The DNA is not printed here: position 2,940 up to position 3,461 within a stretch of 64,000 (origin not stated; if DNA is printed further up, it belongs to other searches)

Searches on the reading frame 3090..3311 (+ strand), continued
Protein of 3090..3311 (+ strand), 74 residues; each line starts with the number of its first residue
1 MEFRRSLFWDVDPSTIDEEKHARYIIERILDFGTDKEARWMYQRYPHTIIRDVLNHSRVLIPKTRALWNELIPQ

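Call 80: search_protein_families(library=pfam, proteins=[P0432, P0450, P0373, P0495, P0384, P0393, P0428, P0467], max_evalue=0.001)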
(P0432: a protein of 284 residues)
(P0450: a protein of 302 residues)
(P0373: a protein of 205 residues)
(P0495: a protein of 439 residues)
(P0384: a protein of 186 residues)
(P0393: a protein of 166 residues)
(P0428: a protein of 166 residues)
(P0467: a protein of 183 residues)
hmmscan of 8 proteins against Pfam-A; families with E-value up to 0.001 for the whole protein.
P0432 (284 aa): 2 families
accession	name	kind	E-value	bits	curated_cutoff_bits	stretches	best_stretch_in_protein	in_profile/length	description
PF21956.1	DUF6922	-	1.3e-17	63.4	27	1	4-54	2-52/52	Family of unknown function (DUF6922)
PF08843.17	AbiEii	-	2.3e-15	57.6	22.5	2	101-146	14-63/238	Nucleotidyl transferase AbiEii toxin, Type IV TA system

P0450 (302 aa): 2 families
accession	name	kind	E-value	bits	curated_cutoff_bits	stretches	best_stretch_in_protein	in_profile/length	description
PF21956.1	DUF6922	-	2.2e-18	65.9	27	1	16-66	2-52/52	Family of unknown function (DUF6922)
PF08843.17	AbiEii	-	3.1e-11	44.1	22.5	1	114-247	13-186/238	Nucleotidyl transferase AbiEii toxin, Type IV TA system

P0373 (205 aa): 1 family
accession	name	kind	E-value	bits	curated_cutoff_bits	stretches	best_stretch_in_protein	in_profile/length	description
PF21956.1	DUF6922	-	4.8e-15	55.2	27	1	3-54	1-52/52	Family of unknown function (DUF6922)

P0495 (439 aa): 2 families
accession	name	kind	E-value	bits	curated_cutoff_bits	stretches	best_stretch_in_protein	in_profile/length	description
PF21956.1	DUF6922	-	4.5e-16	58.5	27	1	371-420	3-52/52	Family of unknown function (DUF6922)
PF09952.14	AbiEi_2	-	1e-08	36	21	1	231-346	33-141/143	Transcriptional regulator, AbiEi antitoxin, Type IV TA system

P0384 (186 aa): 1 family
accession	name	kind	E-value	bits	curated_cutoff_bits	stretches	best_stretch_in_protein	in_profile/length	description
PF21956.1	DUF6922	-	5.3e-19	67.9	27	2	110-158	4-52/52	Family of unknown function (DUF6922)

P0393 (166 aa): 1 family
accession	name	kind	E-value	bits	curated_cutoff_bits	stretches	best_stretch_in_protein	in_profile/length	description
PF21956.1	DUF6922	-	8.5e-16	57.6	27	1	6-49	2-45/52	Family of unknown function (DUF6922)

P0428 (166 aa): 1 family
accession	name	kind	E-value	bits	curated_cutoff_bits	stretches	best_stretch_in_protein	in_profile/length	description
PF21956.1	DUF6922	-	2.2e-14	53.1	27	1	97-145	4-52/52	Family of unknown function (DUF6922)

P0467 (183 aa): 2 families
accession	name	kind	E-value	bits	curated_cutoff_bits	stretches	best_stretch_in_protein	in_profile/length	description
PF21956.1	DUF6922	-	2.5e-15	56.1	27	1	90-141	1-52/52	Family of unknown function (DUF6922)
PF08279.18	HTH_11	-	0.00085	19.6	25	0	13-70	1-54/55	HTH domain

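Call 81: search_protein_families(library=pfam, proteins=[P0444, P0461, P0481, P0424, P0425, P0402, P0391, P0487, P0427, P0385], max_evalue=0.1)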
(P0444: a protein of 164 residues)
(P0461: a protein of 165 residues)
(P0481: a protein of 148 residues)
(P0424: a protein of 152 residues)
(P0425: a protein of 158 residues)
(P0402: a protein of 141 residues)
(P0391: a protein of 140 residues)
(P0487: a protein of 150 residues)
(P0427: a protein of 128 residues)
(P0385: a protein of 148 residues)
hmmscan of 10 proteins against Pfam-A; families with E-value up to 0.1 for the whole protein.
P0444 (164 aa): 9 families
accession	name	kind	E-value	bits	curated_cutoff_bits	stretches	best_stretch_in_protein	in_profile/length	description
PF12728.13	HTH_17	-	4e-12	46.7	27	1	7-53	2-47/51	Helix-turn-helix domain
PF21956.1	DUF6922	-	8.1e-10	38.5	27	1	90-137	4-51/52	Family of unknown function (DUF6922)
PF00376.29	MerR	-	0.0012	19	28.2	1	9-36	2-30/38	MerR family regulatory protein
PF13384.12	HTH_23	-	0.0032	17.7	24.6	1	8-29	19-40/50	Homeodomain-like domain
PF08281.18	Sigma70_r4_2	-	0.0032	17.5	25.7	1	8-31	28-51/54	Sigma-70, region 4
PF06056.18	Terminase_5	-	0.023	15.1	20.3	1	8-28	15-35/58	Putative ATPase subunit of terminase (gpP-like)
PF15943.11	YdaS_toxin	-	0.024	14.9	30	0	11-36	13-39/65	Bacterial toxin YdaS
PF01325.25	Fe_dep_repress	-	0.063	13.9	26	0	3-23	19-39/60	Iron dependent repressor, N-terminal DNA binding domain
PF01527.26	HTH_Tnp_1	-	0.063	13.9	24.1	0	10-30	27-47/75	Transposase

P0461 (165 aa): 1 family
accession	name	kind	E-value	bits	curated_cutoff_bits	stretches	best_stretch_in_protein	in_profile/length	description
PF21956.1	DUF6922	-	2.4e-14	53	27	1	74-112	3-41/52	Family of unknown function (DUF6922)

P0481 (148 aa): 9 families
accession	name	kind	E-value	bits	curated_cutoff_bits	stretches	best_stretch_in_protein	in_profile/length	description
PF21956.1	DUF6922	-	1.6e-13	50.3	27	1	74-121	4-51/52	Family of unknown function (DUF6922)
PF12728.13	HTH_17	-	1.9e-12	47.7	27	1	13-60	1-47/51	Helix-turn-helix domain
PF13384.12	HTH_23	-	3.9e-05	23.8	24.6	1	14-35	18-39/50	Homeodomain-like domain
PF00376.29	MerR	-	8.9e-05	22.7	28.2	1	15-41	1-27/38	MerR family regulatory protein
PF13551.12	HTH_29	-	0.0027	18.2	28.1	1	14-35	13-34/64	Winged helix-turn helix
PF13411.12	MerR_1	-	0.0093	16.5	21.6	1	14-50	1-37/69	MerR HTH family regulatory protein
PF01710.22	HTH_Tnp_IS630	-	0.03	14.8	21.3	1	18-58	23-63/119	Transposase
PF13518.12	HTH_28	-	0.058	13.9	25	0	17-35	16-34/52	Helix-turn-helix domain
PF08281.18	Sigma70_r4_2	-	0.065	13.3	25.7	0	14-38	27-51/54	Sigma-70, region 4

P0424 (152 aa): 8 families
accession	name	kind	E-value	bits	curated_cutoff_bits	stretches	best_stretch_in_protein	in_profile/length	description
PF21956.1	DUF6922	-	5.7e-18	64.6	27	1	79-126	5-52/52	Family of unknown function (DUF6922)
PF12728.13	HTH_17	-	2.7e-12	47.2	27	1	12-58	1-46/51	Helix-turn-helix domain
PF00376.29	MerR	-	2e-05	24.7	28.2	1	16-44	3-31/38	MerR family regulatory protein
PF13384.12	HTH_23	-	0.00051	20.2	24.6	1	13-35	18-40/50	Homeodomain-like domain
PF13518.12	HTH_28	-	0.0049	17.4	25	1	14-34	14-34/52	Helix-turn-helix domain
PF21531.3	Rv2175c_wHTH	-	0.012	16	27.1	1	8-52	11-54/57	DNA-binding protein Rv2175c, wHTH domain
PF13411.12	MerR_1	-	0.019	15.5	21.6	1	14-47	2-34/69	MerR HTH family regulatory protein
PF13551.12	HTH_29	-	0.048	14.2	28.1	0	12-34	12-34/64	Winged helix-turn helix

P0425 (158 aa): 2 families
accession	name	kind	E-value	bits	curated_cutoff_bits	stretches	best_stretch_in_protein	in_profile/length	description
PF21956.1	DUF6922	-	1.7e-14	53.5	27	1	68-118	1-51/52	Family of unknown function (DUF6922)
PF21432.3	56B_RHH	-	0.081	13.3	27.2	0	15-39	4-28/32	56B-like, Ribbon-helix-helix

P0402 (141 aa): 14 families
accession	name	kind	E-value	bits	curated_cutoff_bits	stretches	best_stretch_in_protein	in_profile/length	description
PF21956.1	DUF6922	-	1.2e-13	50.7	27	1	71-119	4-52/52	Family of unknown function (DUF6922)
PF12728.13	HTH_17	-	1.1e-12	48.4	27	1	5-51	1-46/51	Helix-turn-helix domain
PF00376.29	MerR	-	9.1e-07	29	28.2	1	7-36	1-31/38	MerR family regulatory protein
PF13384.12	HTH_23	-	1.9e-05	24.8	24.6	1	6-27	18-39/50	Homeodomain-like domain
PF01527.26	HTH_Tnp_1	-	0.00019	22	24.1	1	9-30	27-48/75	Transposase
PF13551.12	HTH_29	-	0.00059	20.3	28.1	1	1-26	8-33/64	Winged helix-turn helix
PF13411.12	MerR_1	-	0.0086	16.6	21.6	1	7-39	2-33/69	MerR HTH family regulatory protein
PF02073.20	Peptidase_M29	-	0.0098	15.2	27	1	69-141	102-175/406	Thermophilic metalloprotease (M29)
PF13338.12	AbiEi_4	-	0.01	16.3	25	1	4-31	12-38/49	Transcriptional regulator, AbiEi antitoxin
PF08281.18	Sigma70_r4_2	-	0.01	15.9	25.7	1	6-30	27-51/54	Sigma-70, region 4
PF13518.12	HTH_28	-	0.012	16.2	25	0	9-27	16-34/52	Helix-turn-helix domain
PF15943.11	YdaS_toxin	-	0.017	15.3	30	1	10-35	13-39/65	Bacterial toxin YdaS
PF21531.3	Rv2175c_wHTH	-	0.022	15.2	27.1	1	5-44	15-53/57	DNA-binding protein Rv2175c, wHTH domain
PF01381.28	HTH_3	-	0.056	13.9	23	1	6-39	10-43/55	Helix-turn-helix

P0391 (140 aa): 2 families
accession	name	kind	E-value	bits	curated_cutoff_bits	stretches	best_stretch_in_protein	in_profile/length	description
PF21956.1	DUF6922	-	1.1e-19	70.1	27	1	48-98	2-52/52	Family of unknown function (DUF6922)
PF00806.25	PUF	-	0.042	14.1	26.3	1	65-87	10-32/35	Pumilio-family RNA binding repeat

P0487 (150 aa): 1 family
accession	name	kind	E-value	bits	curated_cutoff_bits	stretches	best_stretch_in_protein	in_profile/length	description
PF21956.1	DUF6922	-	1.6e-15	56.7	27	1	64-113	3-52/52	Family of unknown function (DUF6922)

P0427 (128 aa): 1 family
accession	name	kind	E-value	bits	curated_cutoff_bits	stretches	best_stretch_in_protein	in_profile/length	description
PF21956.1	DUF6922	-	1.6e-16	59.9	27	1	57-103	5-51/52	Family of unknown function (DUF6922)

P0385 (148 aa): 1 family
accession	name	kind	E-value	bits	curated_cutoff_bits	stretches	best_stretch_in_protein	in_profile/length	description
PF21956.1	DUF6922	-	2.1e-14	53.2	27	1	85-129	1-45/52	Family of unknown function (DUF6922)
